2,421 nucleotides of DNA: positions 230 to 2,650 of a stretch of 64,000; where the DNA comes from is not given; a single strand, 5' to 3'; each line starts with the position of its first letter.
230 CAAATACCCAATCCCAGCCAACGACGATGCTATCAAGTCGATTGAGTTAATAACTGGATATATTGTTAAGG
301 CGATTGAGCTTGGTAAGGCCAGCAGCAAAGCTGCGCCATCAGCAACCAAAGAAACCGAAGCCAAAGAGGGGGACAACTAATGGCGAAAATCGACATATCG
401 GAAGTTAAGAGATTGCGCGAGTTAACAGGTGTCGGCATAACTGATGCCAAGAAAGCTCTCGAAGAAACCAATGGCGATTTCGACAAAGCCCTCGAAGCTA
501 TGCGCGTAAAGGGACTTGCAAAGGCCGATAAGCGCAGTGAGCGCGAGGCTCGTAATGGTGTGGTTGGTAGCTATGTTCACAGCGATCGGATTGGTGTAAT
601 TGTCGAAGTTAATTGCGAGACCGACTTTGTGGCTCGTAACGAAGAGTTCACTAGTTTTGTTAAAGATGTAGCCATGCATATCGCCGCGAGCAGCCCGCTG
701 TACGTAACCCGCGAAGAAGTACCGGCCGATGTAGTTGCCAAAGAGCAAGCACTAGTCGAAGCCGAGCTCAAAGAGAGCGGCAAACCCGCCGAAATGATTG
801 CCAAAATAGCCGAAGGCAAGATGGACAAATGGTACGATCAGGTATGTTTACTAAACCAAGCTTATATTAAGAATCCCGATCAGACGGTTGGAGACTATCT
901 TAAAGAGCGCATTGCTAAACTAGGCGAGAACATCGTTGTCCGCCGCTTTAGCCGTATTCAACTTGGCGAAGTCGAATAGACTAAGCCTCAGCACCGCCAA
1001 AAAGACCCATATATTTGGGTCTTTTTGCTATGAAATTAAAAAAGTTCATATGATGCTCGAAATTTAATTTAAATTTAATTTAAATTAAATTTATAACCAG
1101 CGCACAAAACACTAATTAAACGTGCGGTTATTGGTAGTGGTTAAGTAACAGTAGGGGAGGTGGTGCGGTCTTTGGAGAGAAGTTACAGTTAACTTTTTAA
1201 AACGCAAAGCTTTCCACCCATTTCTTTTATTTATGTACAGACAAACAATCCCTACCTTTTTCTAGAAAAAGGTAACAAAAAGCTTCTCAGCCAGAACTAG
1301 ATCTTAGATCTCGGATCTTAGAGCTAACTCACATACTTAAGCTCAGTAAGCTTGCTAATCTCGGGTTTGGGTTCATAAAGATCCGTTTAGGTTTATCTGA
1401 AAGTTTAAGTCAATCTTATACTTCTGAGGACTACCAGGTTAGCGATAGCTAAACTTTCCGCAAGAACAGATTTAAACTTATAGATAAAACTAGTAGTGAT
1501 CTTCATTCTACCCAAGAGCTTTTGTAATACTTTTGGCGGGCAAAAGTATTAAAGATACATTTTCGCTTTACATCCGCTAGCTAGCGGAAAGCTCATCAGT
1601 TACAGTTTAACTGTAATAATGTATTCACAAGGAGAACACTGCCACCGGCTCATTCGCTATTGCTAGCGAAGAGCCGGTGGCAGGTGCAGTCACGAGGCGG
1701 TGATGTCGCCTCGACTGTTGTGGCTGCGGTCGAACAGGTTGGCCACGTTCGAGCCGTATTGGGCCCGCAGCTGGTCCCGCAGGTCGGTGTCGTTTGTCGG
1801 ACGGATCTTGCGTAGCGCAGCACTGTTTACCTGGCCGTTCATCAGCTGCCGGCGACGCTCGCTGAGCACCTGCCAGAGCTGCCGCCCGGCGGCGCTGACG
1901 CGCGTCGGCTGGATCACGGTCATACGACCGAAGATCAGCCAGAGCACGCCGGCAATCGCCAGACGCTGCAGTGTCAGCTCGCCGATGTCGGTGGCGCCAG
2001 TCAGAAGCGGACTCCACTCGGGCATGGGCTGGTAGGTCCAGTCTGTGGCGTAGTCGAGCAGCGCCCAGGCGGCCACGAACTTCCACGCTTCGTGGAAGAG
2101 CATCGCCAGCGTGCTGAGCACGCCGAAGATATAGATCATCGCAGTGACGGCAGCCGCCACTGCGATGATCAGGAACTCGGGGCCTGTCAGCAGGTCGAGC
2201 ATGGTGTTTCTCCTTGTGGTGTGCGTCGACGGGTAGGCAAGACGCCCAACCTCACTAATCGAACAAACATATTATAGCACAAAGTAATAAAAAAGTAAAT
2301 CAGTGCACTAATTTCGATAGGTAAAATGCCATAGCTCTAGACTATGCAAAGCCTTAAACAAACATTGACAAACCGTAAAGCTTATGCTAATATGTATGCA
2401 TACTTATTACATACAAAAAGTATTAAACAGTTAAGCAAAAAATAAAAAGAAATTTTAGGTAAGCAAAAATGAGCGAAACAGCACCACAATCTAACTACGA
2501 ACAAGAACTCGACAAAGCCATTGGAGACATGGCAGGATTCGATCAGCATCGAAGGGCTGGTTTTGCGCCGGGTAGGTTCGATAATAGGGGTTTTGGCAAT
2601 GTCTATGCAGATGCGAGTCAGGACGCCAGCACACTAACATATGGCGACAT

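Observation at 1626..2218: Strongly GC-rich single-gene cassette bracketed by 14-15-nt inverted repeats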

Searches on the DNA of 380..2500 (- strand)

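Call 29: search_rna_families(source=window, start=950, end=2500, threshold=evalue, max_evalue=10, show_alignments=3)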
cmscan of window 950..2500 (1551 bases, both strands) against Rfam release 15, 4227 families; matches with E-value up to 10: 18.
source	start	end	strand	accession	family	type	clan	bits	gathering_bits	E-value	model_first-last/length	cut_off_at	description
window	965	1070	+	RF01770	rimP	Cis-reg; leader;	-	25.6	47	0.17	1-102/102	no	Gammaprotebacteria rimP leader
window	1172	1277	+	RF01820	RsaE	Gene; sRNA;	-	20.9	79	1.3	1-112/112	no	RNA Staph. aureus E (RoxS)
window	2126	2178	-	RF03679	MIR2084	Gene; miRNA;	-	19.7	100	0.55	1-107/107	no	MIR2084 microRNA precursor family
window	974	1109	+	RF01608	ceN102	Gene; snRNA; snoRNA; HACA-box;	-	19.6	50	4.9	1-142/142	no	Caenorhabditis snoRNA ceN80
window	999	1072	-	RF00512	Leu_leader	Cis-reg; leader;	-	19.1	50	0.56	1-148/148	no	Leucine operon leader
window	1561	1588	-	RF01103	UPD-PKc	Cis-reg;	-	19.1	40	5.2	1-29/29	no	Pseudoknot of upstream pseudoknot domain (UPD) of the 3'UTR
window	1503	1607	+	RF00421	SNORA32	Gene; snRNA; snoRNA; HACA-box;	-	19.1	60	5.9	1-121/121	no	Small nucleolar RNA SNORA32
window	2133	2171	-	RF04002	MIR6143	Gene; miRNA;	-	18.7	75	2.4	1-89/89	no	MIR6143 microRNA precursor family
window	2126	2178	+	RF03679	MIR2084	Gene; miRNA;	-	17.7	100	2.2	1-107/107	no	MIR2084 microRNA precursor family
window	1248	1316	-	RF01157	sn1185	Gene; snRNA; snoRNA; CD-box;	-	17.3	60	3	1-66/66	no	Small nucleolar RNA sn1185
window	1015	1150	+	RF04192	carA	Cis-reg;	-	16.6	100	2.7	1-202/202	no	carA ncRNA motif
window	1891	1956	+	RF04005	mir-4599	Gene; miRNA;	-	16.2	100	2.4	1-82/82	no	mir-4599 microRNA precursor family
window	985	1144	-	RF00125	IS128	Gene; sRNA;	-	16.1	80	2.3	1-209/209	no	IS128 RNA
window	1634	1686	+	RF00953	mir-1497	Gene; miRNA;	-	15.9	80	4.2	1-74/74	no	mir-1497 microRNA precursor family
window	2135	2169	+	RF04141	MIR8622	Gene; miRNA;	-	15.2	197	6.7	1-212/212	no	MIR8622 microRNA precursor family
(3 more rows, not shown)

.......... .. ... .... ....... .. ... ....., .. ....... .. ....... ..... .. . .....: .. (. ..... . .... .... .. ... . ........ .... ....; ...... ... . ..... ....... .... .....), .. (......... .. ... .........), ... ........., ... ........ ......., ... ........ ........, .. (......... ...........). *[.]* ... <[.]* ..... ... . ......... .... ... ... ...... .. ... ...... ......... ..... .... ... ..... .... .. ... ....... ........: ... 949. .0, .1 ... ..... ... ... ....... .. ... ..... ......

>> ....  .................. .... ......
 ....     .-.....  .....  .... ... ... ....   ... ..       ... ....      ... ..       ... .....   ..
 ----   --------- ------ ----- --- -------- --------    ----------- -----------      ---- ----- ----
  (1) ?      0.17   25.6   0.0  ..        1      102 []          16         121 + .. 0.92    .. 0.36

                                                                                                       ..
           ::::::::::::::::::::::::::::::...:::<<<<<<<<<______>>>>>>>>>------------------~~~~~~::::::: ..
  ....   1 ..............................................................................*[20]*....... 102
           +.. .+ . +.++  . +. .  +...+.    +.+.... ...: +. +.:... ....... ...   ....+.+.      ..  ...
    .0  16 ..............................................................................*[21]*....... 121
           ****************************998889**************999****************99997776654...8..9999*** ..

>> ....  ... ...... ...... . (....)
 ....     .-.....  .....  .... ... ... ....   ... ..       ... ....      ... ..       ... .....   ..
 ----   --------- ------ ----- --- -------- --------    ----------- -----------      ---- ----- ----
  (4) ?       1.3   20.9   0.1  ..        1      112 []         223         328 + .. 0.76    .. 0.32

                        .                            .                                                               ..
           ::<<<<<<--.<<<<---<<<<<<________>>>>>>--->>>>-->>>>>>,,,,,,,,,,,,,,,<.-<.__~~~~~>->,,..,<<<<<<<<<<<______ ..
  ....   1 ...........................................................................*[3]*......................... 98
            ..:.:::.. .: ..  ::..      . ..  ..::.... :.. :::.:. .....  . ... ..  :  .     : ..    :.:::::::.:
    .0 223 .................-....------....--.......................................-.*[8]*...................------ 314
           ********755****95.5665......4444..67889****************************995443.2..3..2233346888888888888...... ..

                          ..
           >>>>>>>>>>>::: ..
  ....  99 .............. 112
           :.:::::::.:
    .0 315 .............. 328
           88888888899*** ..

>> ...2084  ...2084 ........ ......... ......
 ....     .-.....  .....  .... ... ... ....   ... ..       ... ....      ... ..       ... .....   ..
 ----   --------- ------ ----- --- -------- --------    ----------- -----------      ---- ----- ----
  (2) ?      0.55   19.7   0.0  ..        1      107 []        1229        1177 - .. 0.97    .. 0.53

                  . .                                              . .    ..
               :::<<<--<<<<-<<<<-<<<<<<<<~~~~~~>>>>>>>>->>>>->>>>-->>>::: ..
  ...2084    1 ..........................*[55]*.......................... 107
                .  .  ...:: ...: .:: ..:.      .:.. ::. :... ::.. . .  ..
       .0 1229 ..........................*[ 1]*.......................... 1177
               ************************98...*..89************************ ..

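Call 31: search_rna_families(source=window, start=1530, end=1645, threshold=evalue, max_evalue=10, show_alignments=4)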
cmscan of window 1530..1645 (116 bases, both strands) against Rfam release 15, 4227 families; matches with E-value up to 10: 4.
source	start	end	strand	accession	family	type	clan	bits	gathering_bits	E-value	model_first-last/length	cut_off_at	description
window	1561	1588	-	RF01103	UPD-PKc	Cis-reg;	-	19.1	40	0.39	1-29/29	no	Pseudoknot of upstream pseudoknot domain (UPD) of the 3'UTR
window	1530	1607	+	RF00421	SNORA32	Gene; snRNA; snoRNA; HACA-box;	-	14.8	60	3.8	35-121/121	5'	Small nucleolar RNA SNORA32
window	1541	1601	-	RF01143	sR16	Gene; snRNA; snoRNA; CD-box;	-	10.2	70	8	1-53/53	no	Small nucleolar RNA sR16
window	1582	1603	-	RF01142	sR19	Gene; snRNA; snoRNA; CD-box;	-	8.6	45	4.6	1-63/63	no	Small nucleolar RNA sR19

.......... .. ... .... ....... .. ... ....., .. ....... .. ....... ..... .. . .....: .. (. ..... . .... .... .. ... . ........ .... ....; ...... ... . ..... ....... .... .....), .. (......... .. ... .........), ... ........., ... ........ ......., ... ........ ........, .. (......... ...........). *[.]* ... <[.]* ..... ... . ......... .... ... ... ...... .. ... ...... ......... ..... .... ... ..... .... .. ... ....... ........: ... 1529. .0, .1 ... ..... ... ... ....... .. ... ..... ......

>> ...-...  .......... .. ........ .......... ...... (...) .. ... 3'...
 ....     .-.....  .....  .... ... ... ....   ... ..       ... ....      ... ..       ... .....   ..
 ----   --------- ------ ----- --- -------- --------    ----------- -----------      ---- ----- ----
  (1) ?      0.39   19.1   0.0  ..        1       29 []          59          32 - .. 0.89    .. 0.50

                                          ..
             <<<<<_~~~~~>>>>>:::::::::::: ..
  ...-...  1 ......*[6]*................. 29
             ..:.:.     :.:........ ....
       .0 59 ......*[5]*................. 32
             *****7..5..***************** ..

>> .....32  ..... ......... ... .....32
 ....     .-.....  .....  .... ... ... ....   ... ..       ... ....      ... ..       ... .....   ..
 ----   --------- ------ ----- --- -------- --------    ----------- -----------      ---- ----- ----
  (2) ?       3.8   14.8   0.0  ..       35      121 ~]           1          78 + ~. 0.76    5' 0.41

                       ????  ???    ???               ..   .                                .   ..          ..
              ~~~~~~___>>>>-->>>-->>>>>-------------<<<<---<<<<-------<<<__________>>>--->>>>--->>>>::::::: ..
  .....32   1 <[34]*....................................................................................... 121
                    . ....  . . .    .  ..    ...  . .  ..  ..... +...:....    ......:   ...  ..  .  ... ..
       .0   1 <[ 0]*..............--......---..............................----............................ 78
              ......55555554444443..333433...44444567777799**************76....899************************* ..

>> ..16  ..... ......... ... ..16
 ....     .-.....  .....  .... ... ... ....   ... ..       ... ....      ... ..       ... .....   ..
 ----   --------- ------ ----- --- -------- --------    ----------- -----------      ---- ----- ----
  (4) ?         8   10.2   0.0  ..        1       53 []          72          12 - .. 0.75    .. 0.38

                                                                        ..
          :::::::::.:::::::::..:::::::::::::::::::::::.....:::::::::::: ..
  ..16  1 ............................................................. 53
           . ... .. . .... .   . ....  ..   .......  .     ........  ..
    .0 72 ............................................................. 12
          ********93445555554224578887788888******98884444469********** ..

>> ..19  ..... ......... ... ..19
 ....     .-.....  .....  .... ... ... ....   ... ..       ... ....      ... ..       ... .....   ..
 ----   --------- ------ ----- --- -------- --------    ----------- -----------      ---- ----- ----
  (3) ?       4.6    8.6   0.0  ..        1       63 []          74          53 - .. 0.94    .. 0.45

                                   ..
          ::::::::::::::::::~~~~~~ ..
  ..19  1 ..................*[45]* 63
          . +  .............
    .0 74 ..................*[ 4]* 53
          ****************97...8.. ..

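Call 48: search_rna_families(source=L086, start=10560, end=10670, threshold=evalue, max_evalue=10, show_alignments=3)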
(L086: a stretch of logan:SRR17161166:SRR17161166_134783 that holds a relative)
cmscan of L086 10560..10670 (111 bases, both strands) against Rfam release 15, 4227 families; matches with E-value up to 10: 4.
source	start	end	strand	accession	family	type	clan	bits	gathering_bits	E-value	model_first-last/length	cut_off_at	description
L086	10596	10612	+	RF01424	snoR118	Gene; snRNA; snoRNA; CD-box;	CL00071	9.6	44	8.3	76-92/92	no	small nucleolar RNA snoR118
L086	10595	10663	+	RF02089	CLRN1-AS1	Gene; lncRNA;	-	9.5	48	1.7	1-79/79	no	CLRN1 antisense RNA 1 conserved region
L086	10602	10669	+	RF01127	sR42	Gene; snRNA; snoRNA; CD-box;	-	8.9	38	3.8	1-63/63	no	Small nucleolar RNA sR42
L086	10595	10613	+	RF01905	HOTAIR_2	Gene; lncRNA;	-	8.3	60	6.7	51-69/69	no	HOTAIR conserved region 2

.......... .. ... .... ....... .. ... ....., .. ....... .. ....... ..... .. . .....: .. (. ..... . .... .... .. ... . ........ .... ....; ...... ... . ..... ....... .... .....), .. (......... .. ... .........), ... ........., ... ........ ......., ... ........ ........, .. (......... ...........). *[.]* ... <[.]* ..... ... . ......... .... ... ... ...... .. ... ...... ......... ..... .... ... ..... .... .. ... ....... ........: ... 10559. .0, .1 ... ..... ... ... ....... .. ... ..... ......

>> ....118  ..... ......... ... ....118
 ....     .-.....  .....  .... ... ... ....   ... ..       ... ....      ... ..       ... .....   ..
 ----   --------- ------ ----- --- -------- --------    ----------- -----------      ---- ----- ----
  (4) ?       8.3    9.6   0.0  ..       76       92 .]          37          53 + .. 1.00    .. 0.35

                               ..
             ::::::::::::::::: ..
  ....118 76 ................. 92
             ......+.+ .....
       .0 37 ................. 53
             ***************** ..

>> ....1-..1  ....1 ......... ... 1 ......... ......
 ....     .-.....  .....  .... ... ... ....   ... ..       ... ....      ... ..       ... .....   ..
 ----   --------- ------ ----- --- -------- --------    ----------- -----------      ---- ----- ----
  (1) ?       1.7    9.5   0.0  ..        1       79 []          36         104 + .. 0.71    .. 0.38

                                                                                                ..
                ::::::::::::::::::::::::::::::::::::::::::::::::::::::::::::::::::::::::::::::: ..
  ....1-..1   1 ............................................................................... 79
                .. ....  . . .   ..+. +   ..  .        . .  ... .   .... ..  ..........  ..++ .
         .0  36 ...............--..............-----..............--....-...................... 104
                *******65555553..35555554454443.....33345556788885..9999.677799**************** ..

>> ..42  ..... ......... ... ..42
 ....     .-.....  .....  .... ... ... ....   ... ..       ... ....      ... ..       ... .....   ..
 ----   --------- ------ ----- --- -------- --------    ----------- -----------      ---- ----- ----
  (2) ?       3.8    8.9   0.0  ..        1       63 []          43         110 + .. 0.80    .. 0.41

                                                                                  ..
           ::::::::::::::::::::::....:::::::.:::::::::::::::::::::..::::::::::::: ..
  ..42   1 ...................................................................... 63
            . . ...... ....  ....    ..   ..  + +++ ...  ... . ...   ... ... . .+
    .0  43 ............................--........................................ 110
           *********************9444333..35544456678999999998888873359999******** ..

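Call 81: search_rna_families(source=L088, start=2105, end=2205, threshold=evalue, max_evalue=10, show_alignments=3)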
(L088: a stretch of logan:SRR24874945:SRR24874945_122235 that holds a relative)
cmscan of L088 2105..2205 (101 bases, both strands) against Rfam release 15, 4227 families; matches with E-value up to 10: 4.
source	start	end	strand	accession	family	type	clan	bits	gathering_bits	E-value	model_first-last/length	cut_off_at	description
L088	2147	2174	-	RF04089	mir-753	Gene; miRNA;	-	12.5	62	9.5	1-62/62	no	mir-753 microRNA precursor family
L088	2105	2161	+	RF01459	rliE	Gene; sRNA;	-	12.1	90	4.5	166-222/222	5'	Listeria sRNA rliE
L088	2151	2185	-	RF03008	malK-II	Cis-reg;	-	12.1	52.9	7.9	1-50/50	no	malK-II RNA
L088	2145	2168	-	RF03010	mcrA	Gene; sRNA;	-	8.7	57.6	3.6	1-24/51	no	mcrA RNA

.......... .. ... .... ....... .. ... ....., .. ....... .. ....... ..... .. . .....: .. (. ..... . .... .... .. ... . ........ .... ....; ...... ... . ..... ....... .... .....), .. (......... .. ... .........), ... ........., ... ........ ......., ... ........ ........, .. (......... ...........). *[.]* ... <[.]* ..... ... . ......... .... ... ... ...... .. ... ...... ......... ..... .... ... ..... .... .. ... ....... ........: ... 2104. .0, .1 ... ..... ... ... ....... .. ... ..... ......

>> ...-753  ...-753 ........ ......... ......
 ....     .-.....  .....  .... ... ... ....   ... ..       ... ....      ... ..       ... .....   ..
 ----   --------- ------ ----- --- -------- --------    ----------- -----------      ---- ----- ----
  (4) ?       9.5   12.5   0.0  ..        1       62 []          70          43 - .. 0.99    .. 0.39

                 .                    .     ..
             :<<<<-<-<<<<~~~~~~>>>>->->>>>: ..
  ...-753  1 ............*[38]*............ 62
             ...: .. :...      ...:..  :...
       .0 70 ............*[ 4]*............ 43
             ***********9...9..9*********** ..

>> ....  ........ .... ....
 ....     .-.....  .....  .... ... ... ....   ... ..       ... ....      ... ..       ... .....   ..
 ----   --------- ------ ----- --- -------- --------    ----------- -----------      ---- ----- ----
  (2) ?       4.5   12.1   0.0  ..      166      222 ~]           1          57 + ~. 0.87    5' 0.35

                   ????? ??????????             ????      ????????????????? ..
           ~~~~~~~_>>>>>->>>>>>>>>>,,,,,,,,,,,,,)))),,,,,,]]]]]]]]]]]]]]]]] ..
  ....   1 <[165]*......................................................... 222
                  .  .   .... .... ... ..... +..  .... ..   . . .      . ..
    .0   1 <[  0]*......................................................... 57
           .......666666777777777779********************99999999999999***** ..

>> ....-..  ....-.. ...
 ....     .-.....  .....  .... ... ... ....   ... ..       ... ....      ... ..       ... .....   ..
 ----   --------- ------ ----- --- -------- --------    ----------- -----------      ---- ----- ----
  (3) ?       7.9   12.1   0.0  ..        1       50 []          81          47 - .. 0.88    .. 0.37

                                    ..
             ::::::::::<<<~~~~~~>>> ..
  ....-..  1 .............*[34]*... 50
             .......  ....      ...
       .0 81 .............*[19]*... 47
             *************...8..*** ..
